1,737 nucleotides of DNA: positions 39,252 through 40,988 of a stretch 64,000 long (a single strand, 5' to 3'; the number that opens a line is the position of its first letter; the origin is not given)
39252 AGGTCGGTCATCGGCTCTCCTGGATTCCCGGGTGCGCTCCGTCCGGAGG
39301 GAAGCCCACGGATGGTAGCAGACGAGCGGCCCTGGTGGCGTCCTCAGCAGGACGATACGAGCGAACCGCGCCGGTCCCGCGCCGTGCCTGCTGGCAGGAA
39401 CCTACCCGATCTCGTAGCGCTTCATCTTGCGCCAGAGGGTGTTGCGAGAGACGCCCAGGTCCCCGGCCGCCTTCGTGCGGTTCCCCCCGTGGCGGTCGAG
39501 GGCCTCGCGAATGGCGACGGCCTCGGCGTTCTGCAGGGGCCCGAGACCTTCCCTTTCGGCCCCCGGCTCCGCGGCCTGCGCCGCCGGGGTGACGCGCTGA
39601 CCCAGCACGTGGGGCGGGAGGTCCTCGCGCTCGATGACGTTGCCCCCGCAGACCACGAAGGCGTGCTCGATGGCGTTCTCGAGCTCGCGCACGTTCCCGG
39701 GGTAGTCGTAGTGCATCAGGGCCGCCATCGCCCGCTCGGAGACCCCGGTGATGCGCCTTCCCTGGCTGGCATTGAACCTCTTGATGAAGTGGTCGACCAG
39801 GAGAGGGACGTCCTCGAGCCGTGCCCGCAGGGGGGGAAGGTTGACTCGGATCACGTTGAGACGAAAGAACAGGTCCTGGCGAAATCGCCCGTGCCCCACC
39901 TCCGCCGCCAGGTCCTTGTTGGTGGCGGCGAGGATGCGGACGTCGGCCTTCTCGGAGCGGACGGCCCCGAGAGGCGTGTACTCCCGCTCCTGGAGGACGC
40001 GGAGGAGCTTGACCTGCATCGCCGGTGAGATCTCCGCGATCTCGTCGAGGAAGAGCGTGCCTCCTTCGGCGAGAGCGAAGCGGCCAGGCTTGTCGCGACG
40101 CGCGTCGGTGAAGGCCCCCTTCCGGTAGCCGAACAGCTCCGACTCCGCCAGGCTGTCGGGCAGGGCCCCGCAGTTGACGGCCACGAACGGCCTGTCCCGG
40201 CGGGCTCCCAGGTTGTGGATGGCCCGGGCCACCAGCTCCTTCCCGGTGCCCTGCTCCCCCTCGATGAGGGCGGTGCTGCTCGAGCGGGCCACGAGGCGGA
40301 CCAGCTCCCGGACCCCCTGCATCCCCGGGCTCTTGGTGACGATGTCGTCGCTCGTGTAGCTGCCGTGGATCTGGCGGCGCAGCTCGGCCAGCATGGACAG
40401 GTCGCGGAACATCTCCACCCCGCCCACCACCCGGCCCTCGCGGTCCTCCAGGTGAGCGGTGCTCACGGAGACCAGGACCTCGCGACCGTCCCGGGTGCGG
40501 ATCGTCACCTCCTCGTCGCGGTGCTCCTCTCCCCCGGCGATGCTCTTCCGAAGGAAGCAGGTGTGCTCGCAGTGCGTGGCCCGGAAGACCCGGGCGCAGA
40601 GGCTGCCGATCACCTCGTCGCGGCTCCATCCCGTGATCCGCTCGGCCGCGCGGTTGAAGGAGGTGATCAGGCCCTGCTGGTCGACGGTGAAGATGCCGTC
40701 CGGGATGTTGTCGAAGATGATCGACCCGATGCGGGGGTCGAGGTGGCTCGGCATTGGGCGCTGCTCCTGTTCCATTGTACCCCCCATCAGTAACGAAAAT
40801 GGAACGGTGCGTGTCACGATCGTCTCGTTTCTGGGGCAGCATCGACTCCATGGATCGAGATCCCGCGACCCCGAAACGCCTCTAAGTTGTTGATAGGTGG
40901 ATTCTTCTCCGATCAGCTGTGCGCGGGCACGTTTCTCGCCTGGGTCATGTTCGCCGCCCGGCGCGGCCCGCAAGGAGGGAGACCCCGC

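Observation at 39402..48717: Self-contained Hdr/Dsr/Hmc-like transmembrane redox module with its own sigma-54 activator, PAS kinase and two orphan receivers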

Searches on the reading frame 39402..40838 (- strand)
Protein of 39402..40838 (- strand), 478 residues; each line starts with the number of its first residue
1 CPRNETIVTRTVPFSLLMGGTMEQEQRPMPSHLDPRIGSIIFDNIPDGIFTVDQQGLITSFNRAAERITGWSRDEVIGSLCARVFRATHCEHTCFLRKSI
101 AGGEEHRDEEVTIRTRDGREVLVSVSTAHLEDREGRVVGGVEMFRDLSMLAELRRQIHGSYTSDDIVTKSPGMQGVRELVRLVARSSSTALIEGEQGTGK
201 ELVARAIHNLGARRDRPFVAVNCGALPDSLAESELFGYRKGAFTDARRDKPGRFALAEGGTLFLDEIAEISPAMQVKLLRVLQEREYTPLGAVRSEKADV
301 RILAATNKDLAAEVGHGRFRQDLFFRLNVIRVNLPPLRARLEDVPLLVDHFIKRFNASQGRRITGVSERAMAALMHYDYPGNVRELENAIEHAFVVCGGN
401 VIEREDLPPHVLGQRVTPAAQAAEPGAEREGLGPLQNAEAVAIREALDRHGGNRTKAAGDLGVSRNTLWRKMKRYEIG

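Call 3: search_protein_families(library=pfam, proteins=[window:39402-40838:-], max_evalue=0.01)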
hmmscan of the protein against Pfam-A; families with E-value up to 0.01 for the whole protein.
window:39402-40838:- (478 aa): 16 families
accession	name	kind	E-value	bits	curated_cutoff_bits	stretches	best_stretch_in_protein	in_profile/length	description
PF00158.32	Sigma54_activat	-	2.3e-66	223.1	20.2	1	166-332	1-167/168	Sigma-54 interaction domain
PF25601.1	AAA_lid_14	-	1.2e-28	99.1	27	1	338-420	1-83/87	AAA+ ATPase lid domain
PF14532.12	Sigma54_activ_2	-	6.2e-21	75.5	25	1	168-337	2-138/138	Sigma-54 interaction domain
PF00989.32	PAS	-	1.7e-19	70.3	22.6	1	41-146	6-112/113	PAS fold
PF13426.13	PAS_9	-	2.6e-16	60.2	27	1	46-148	1-102/103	PAS domain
PF02954.25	HTH_8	-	2.4e-15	56.4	22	1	437-475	4-42/42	Bacterial regulatory protein, Fis family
PF08448.16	PAS_4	-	9.5e-15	55.2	23.1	1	42-150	1-108/110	PAS fold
PF07728.20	AAA_5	-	7.9e-11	42.6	22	1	191-308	3-123/139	AAA domain (dynein-related subfamily)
PF13188.13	PAS_8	-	1.2e-08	35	21.8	1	41-87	6-49/65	PAS domain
PF18024.7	HTH_50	-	2.6e-05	24.3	27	1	439-477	12-49/50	Helix-turn-helix domain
PF01078.27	Mg_chelatase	-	6.5e-05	22.9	20.3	0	248-282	96-130/207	Magnesium chelatase, subunit ChlI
PF00004.35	AAA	-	8.4e-05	23.5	21.2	1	191-325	2-129/131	ATPase family associated with various cellular activities (AAA)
PF08447.18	PAS_3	-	0.00031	21.4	25.6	1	60-138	3-83/89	PAS fold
PF13556.12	HTH_30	-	0.0026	18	27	1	449-475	10-36/59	PucR C-terminal helix-turn-helix domain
PF13384.12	HTH_23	-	0.0033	17.7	24.6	0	442-476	10-42/50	Homeodomain-like domain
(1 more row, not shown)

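Call 4: search_protein_families(library=ncbifam, proteins=[window:39402-40838:-], max_evalue=0.01)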
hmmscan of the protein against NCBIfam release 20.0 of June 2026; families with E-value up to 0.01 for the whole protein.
window:39402-40838:- (478 aa): 46 families (the best 25 are shown)
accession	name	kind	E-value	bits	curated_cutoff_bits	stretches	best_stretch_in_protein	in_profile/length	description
NF008469.0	PRK11361.1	equivalog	7.7e-108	361.1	714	1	151-477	130-456/461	acetoacetate metabolism transcriptional regulator AtoC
NF041552.1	TF_PrdR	equivalog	1.5e-101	340.5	795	1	40-476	138-577/577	sigma-54 dependent transcriptional regulator PrdR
TIGR01817.1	nifA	equivalog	1.5e-100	337.5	528.85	1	158-408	190-439/534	nif-specific transcriptional activator NifA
NF007689.0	PRK10365.1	equivalog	2.3e-99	333.2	760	1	165-474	140-441/441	sigma-54-dependent response regulator transcription factor ZraR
TIGR02329.1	propionate_PrpR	equivalog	2.8e-95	319.9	499.2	1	149-473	196-525/526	propionate catabolism operon regulatory protein PrpR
NF038308.1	RNA_repair_RtcR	equivalog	2.9e-94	316.8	650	1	154-475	170-516/530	RNA repair transcriptional activator RtcR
TIGR02915.1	PEP_resp_reg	equivalog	3.4e-93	312.9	502.6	1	153-477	129-444/445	PEP-CTERM-box response regulator transcription factor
NF003451.0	PRK05022.1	equivalog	5.8e-92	309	476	1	160-477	186-510/512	nitric oxide reductase transcriptional regulator NorR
TIGR01818.1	ntrC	equivalog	2.5e-90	303.5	558.6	1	161-473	131-461/463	nitrogen regulation protein NR(I)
NF011953.0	PRK15424.1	equivalog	4.1e-88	296.3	703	1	154-474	209-533/538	propionate catabolism operon regulatory protein PrpR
NF050807.1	TransRegFlbDCaul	equivalog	2.5e-84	283.7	750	1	163-476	117-439/454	sigma-54-dependent transcriptional regulator FlbD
NF041906.1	V4R_TF_MobR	exception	1.2e-82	278.1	999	1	153-475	217-544/544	phenol degradation transcriptional regulator MobR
NF011958.0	PRK15429.1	equivalog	1.3e-79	268.7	830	1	164-477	379-686/692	formate hydrogenlyase transcriptional activator FlhA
NF011695.0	PRK15115.1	equivalog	1.1e-77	261.7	763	1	163-476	134-437/445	two-component system response regulator GlrR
NF008485.2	PRK11388.1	equivalog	6.6e-77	259.3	551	1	41-477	215-637/643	dihydroxyacetone kinase operon transcriptional regulator DhaR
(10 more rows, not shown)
